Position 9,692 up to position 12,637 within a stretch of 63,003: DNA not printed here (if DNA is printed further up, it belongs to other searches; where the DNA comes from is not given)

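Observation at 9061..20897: Duplicated two-gene lipoprotein cassette (large DUF4091/GH123-like lipoprotein plus small CBM-like lipoprotein): candidate undescribed surface glycan module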

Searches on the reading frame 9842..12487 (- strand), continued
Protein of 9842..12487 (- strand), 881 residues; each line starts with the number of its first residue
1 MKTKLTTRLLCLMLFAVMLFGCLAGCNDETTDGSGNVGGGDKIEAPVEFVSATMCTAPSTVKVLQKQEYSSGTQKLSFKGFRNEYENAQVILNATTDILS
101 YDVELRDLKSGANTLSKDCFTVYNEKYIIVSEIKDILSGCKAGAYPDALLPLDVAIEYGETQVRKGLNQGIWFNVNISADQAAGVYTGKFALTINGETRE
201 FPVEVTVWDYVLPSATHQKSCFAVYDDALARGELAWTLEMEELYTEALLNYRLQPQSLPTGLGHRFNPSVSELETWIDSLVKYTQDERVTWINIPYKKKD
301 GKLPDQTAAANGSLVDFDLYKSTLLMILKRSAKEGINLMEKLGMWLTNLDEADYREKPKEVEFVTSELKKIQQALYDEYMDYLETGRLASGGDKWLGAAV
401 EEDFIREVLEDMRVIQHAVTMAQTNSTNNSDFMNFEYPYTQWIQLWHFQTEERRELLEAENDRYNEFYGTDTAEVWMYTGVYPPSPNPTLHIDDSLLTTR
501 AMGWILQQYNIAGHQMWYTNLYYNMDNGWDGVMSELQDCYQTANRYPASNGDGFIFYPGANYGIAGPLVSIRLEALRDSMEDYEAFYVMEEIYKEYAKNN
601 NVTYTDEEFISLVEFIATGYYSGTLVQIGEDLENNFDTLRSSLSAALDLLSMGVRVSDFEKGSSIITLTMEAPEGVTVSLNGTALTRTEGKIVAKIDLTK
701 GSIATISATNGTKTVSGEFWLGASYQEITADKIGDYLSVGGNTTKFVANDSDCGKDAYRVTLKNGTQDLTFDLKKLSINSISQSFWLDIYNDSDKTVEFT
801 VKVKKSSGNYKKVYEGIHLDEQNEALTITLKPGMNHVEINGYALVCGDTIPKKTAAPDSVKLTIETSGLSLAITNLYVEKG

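Call 43: fold_search(model_id=the predicted structure, library=pdb)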
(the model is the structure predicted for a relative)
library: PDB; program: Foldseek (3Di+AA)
matches with E <= 10: 1646; with E <= 0.001: 178
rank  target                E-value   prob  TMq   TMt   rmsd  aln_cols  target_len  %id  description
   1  8k2g_A                8.3e-29  1.00  0.44  0.74   6.3       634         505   18  Crystal structure of Group 1 Oligosaccharide-releasing beta-N-acetylgalactosaminidase NgaCa from Cohnella abietis, apo (released 2024-04-24)
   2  8k2f                  1.7e-27  1.00  0.44  0.75   6.0       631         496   18  Crystal structure of Group 1 oligosaccharide-releasing beta-N-acetylgalactosaminidase NgaCa from Cohnella abietis, apo 1 (released 2024-04-24)
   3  8k2j                  2.6e-27  1.00  0.44  0.69   6.8       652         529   16  Crystal structure of Group 3 Oligosaccharide/Monosaccharide-releasing beta-N-acetylgalactosaminidase NgaDssm, apo form (released 2024-04-24)
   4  5l7r_A                5.6e-26  1.00  0.42  0.62  11.8       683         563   15  Crystal structure of BvGH123 (released 2017-03-22)
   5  5l7u_A                8.8e-26  1.00  0.41  0.62  11.8       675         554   14  Crystal structure of BvGH123 with bound GalNAc (released 2017-03-22)
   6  5l7v_B                1.8e-25  1.00  0.40  0.60  12.1       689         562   14  Crystal Structure of BvGH123 with bond transition state analog Galthiazoline. (released 2017-03-22)
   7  8k2h_B                2.0e-25  1.00  0.43  0.65   6.8       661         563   16  Crystal structure of Group 2Oligosaccharide/Monosaccharide-releasing beta-N-acetylhexosaminidase NgaAt from Arabidopsi (released 2024-04-24)
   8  8k2i_B                2.7e-25  1.00  0.43  0.65   7.1       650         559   16  Crystal structure of Group 2 Oligosaccharide/Monosaccharide-releasing beta-N-acetylhexosaminidase NgaAt from Arabidops (released 2024-04-24)
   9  8k2h_A                8.8e-25  1.00  0.43  0.65   6.8       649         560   16  Crystal structure of Group 2Oligosaccharide/Monosaccharide-releasing beta-N-acetylhexosaminidase NgaAt from Arabidopsi (released 2024-04-24)
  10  5l7u_B                1.7e-24  1.00  0.42  0.63  11.8       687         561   14  Crystal structure of BvGH123 with bound GalNAc (released 2017-03-22)
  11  8k2l                  2.0e-21  1.00  0.41  0.61   9.0       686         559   16  Crystal structure of Group 4 Monosaccharide-releasing beta-N-acetylgalactosaminidase NgaP2 from Paenibacillus sp. TS12,  (released 2024-04-24)
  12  8p4l_A                3.0e-21  1.00  0.40  0.62   8.2       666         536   13  Beta-N-acetylgalactosaminidase from Niabella aurantiaca (released 2024-01-17)
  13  5fqg_A                8.3e-21  1.00  0.42  0.61   8.1       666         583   12  The details of glycolipid glycan hydrolysis by the structural analysis of a family 123 glycoside hydrolase from Clostr (released 2016-03-30)
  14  8k2m                  9.3e-21  1.00  0.41  0.62   7.8       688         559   14  Crystal structure of Group 4 Monosaccharide-releasing beta-N-acetylgalactosaminidase NgaP2 from Paenibacillus sp. TS12 i (released 2024-04-24)
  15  5fqe_A                3.6e-20  1.00  0.43  0.62   8.1       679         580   13  The details of glycolipid glycan hydrolysis by the structural analysis of a family 123 glycoside hydrolase from Clostr (released 2016-03-30)
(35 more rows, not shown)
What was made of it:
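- On GH123 / DUF4091 glycoside hydrolase superfamily: The top 22 Foldseek PDB hits are GH123-type enzymes, with target-normalised TM 0.60-0.75 (call 43).
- Foldseek's top 22 hits are all GH123-type enzymes; NgaCa has TM 0.75 normalised to the target (call 43). The same GH50 domain is also matched by the large-protein model (call 43).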

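Call 58: search_protein_families(library=ncbifam, proteins=[window:9842-12487:-], max_evalue=0.01)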
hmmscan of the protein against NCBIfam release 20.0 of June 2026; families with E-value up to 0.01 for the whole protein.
window:9842-12487:- (881 aa): 0 families

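Call 61: search_protein_families(library=pfam, proteins=[L004:11760-16361:+, L008:11879-13906:+, L023:7924-10338:+, L035:9144-12245:+, L038:9913-12261:+, L013:11964-13997:+, L013:4235-5899:+, L028:9109-10380:+, L034:7531-9018:+, L039:9707-11788:+], max_evalue=0.01)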
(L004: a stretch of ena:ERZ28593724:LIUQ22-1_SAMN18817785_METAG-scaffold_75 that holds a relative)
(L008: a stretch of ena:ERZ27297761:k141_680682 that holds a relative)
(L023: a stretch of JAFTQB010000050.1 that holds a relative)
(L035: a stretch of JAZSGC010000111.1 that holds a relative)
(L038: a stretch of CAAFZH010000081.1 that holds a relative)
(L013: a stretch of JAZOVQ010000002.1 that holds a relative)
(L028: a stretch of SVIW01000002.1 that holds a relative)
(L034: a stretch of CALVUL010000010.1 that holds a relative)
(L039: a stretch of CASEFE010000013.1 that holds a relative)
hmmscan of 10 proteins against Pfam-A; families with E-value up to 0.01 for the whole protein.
L004:11760-16361:+ (1533 aa): 1 family
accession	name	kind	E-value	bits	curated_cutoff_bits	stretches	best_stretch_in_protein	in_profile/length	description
PF00801.26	PKD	-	0.00035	21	23.5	0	125-197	5-78/80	PKD domain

L008:11879-13906:+ (675 aa): 0 families

L023:7924-10338:+ (804 aa): 0 families

L035:9144-12245:+ (1033 aa): 0 families

L038:9913-12261:+ (782 aa): 0 families

L013:11964-13997:+ (677 aa): 4 families
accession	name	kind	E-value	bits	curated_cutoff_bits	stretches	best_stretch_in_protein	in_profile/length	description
PF18998.6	Flg_new_2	-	1.3e-06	28.8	23.6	1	35-104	2-70/73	Divergent InlB B-repeat domain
PF09479.16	Flg_new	-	5.4e-06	26.9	27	1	109-175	2-64/65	Listeria-Bacteroides repeat domain (List_Bact_rpt)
PF00149.33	Metallophos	-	1.4e-05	26.1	21.5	1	332-521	26-185/191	Calcineurin-like phosphoesterase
PF16656.11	Pur_ac_phosph_N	-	0.0021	19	30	0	212-291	17-93/93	Purple acid Phosphatase, N-terminal domain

L013:4235-5899:+ (554 aa): 1 family
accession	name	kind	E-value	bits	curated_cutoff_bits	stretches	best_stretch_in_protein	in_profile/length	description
PF01547.30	SBP_bac_1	-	5.2e-09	37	26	1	85-317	39-256/307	Bacterial extracellular solute-binding protein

L028:9109-10380:+ (423 aa): 0 families

L034:7531-9018:+ (495 aa): 2 families
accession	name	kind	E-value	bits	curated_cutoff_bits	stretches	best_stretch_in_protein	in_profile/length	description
PF00149.33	Metallophos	-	5.4e-11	43.7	21.5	1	64-270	2-189/191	Calcineurin-like phosphoesterase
PF12850.12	Metallophos_2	-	0.00094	19.6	27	1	91-291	14-134/154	Calcineurin-like phosphoesterase superfamily domain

L039:9707-11788:+ (693 aa): 1 family
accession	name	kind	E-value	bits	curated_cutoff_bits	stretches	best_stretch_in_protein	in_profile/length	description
PF18998.6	Flg_new_2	-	5.2e-09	36.4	23.6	1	38-111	1-71/73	Divergent InlB B-repeat domain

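Call 73: search_protein_representatives(alignment_id=A1)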
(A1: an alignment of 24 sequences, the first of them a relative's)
Query: 24 sequences, 850 profile positions. Proteins with E-value up to 0.001 (for the whole library): 8425; up to 1e-10: 5018; up to 1e-30: 1584. The best 150 are listed.
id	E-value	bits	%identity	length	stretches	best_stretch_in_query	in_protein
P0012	0.0e+00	1169.6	-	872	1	1-849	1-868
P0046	0.0e+00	1055.4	-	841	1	1-848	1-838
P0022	4.2e-292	987.8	-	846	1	1-847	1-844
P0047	1.7e-288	975.9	-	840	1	1-848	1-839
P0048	1.1e-285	966.6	-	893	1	1-849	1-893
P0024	1.1e-284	963.3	-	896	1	1-849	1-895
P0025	1.3e-273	926.7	-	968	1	4-847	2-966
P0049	5.1e-272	921.4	-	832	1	1-848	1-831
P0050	1.2e-262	890.4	-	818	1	1-847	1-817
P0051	6.2e-257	871.5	-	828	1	1-847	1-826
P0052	9.0e-257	871.0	-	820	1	1-848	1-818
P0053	2.6e-256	869.5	-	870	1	1-845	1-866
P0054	4.0e-254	862.2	-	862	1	1-845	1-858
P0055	4.4e-252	855.4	-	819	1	4-848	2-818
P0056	6.3e-252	854.9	-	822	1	4-847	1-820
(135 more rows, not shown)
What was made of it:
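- Tried and rejected: The exhaustive search showed this was a sensitivity limit (call 73).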

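Call 79: search_solved_structures(query=L008:11879-13906:+, max_evalue=0.1)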
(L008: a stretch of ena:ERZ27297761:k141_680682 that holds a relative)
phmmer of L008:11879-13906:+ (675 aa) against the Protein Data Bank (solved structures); distinct sequences matched with E-value up to 0.1: 0.

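Call 80: search_protein_families(library=pfam, proteins=[L007:2039-4447:+, L007:4621-6420:+, L007:12704-14188:+, L007:14241-15944:+, L004:842-3034:-, L011:9546-10781:+, L025:2773-4179:+, L028:3778-5949:+, L028:2280-3806:+, L021:12515-14530:+], max_evalue=0.001)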
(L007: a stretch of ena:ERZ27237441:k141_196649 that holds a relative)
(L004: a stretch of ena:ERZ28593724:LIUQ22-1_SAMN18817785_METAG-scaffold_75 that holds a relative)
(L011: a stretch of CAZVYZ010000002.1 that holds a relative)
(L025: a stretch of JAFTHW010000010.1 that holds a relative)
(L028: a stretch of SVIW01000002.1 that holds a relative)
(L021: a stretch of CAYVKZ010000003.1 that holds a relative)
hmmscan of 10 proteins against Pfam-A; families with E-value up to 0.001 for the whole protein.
L007:2039-4447:+ (802 aa): 3 families
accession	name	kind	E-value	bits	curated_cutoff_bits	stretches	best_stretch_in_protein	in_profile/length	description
PF22666.2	Glyco_hydro_2_N2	-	1e-30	107.5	27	1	58-210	12-167/167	Glycosyl hydrolase 2 galactose-binding domain-like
PF00703.27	Glyco_hydro_2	-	0.00017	22.8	23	1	234-327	15-109/109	Glycosyl hydrolases family 2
PF02837.24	Glyco_hydro_2_N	-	0.00019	21.8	28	1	96-160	67-133/169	Glycosyl hydrolases family 2, sugar binding domain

L007:4621-6420:+ (599 aa): 0 families

L007:12704-14188:+ (494 aa): 1 family
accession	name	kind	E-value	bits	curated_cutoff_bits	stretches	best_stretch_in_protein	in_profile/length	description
PF13416.11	SBP_bac_8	-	2.5e-08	34.5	27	1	128-402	28-249/279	Bacterial extracellular solute-binding protein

L007:14241-15944:+ (567 aa): 1 family
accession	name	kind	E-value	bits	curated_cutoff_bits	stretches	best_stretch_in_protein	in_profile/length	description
PF08305.17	NPCBM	-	3.3e-06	27.6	23.9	0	323-458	20-119/137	NPCBM/NEW2 domain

L004:842-3034:- (730 aa): 3 families
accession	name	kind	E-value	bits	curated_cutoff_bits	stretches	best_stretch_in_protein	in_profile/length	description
PF22666.2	Glyco_hydro_2_N2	-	2.1e-15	57.6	27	1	7-173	1-166/167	Glycosyl hydrolase 2 galactose-binding domain-like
PF02836.23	Glyco_hydro_2_C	-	1.4e-07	31.4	21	1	308-448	8-153/302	Glycosyl hydrolases family 2, TIM barrel domain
PF00703.27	Glyco_hydro_2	-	1.8e-06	29.1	23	1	190-280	21-109/109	Glycosyl hydrolases family 2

L011:9546-10781:+ (411 aa): 0 families

L025:2773-4179:+ (468 aa): 0 families

L028:3778-5949:+ (723 aa): 2 families
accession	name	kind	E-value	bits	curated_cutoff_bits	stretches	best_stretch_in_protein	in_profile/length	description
PF09479.16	Flg_new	-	1e-06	29.2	27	1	307-367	1-64/65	Listeria-Bacteroides repeat domain (List_Bact_rpt)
PF16403.11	Bact_surface_Ig-like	-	5.7e-05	23.5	27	0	101-124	43-66/71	Bacterial surface protein, Ig-like domain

L028:2280-3806:+ (508 aa): 1 family
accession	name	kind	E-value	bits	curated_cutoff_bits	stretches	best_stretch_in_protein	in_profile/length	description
PF00149.33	Metallophos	-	3.9e-10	40.9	21.5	1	68-279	1-190/191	Calcineurin-like phosphoesterase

L021:12515-14530:+ (671 aa): 4 families
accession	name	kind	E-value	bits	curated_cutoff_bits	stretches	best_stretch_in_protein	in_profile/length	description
PF00149.33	Metallophos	-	6e-15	56.6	21.5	1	344-528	13-190/191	Calcineurin-like phosphoesterase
PF16656.11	Pur_ac_phosph_N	-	1.2e-10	42.2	30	1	207-293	7-93/93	Purple acid Phosphatase, N-terminal domain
PF09479.16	Flg_new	-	9.1e-06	26.1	27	1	124-186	3-64/65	Listeria-Bacteroides repeat domain (List_Bact_rpt)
PF18998.6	Flg_new_2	-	1.4e-05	25.4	23.6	1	40-120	1-72/73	Divergent InlB B-repeat domain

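Call 84: list_cluster_members(proteins=[P0003, P0010, P0018, P0021, P0026, P0033, P0044, P0012])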
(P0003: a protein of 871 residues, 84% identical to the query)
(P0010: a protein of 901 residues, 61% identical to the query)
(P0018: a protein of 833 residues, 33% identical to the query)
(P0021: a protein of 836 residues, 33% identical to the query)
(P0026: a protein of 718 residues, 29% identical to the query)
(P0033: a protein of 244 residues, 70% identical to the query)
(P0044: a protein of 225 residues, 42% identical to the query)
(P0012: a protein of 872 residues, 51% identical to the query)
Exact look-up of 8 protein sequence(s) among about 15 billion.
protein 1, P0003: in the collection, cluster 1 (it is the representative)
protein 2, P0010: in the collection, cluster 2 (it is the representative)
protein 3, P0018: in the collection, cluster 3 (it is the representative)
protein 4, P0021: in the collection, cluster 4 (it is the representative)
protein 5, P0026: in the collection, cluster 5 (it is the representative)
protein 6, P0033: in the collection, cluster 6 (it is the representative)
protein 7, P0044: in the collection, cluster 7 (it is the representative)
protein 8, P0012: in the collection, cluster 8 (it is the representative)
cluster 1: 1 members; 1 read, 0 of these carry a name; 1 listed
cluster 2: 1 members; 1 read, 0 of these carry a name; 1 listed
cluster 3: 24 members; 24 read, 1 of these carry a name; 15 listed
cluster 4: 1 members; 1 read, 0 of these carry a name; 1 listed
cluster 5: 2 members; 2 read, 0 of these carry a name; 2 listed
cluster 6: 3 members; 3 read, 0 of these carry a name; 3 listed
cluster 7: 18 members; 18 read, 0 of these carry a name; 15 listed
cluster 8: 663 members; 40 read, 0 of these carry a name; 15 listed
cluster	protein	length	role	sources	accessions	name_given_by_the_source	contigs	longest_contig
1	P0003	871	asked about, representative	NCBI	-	-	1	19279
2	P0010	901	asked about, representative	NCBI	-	-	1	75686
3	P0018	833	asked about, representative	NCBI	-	-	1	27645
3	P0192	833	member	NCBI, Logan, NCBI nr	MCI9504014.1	MAG: DUF4091 domain-containing protein [Clostridia bacterium] | DUF4091 domain-containing protein [Clostridia bacterium]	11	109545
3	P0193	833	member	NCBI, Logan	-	-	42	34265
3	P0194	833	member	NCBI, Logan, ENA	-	-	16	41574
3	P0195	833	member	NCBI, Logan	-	-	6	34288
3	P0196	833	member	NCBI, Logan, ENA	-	-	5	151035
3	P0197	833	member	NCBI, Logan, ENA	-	-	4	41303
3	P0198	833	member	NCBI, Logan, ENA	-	-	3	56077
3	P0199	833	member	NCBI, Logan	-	-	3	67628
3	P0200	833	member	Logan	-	-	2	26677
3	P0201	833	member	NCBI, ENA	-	-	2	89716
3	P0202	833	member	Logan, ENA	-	-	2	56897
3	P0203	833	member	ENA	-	-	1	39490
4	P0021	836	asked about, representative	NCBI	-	-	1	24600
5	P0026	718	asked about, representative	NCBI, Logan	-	-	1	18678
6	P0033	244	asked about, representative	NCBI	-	-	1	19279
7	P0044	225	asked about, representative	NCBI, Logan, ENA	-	-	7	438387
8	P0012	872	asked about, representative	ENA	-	-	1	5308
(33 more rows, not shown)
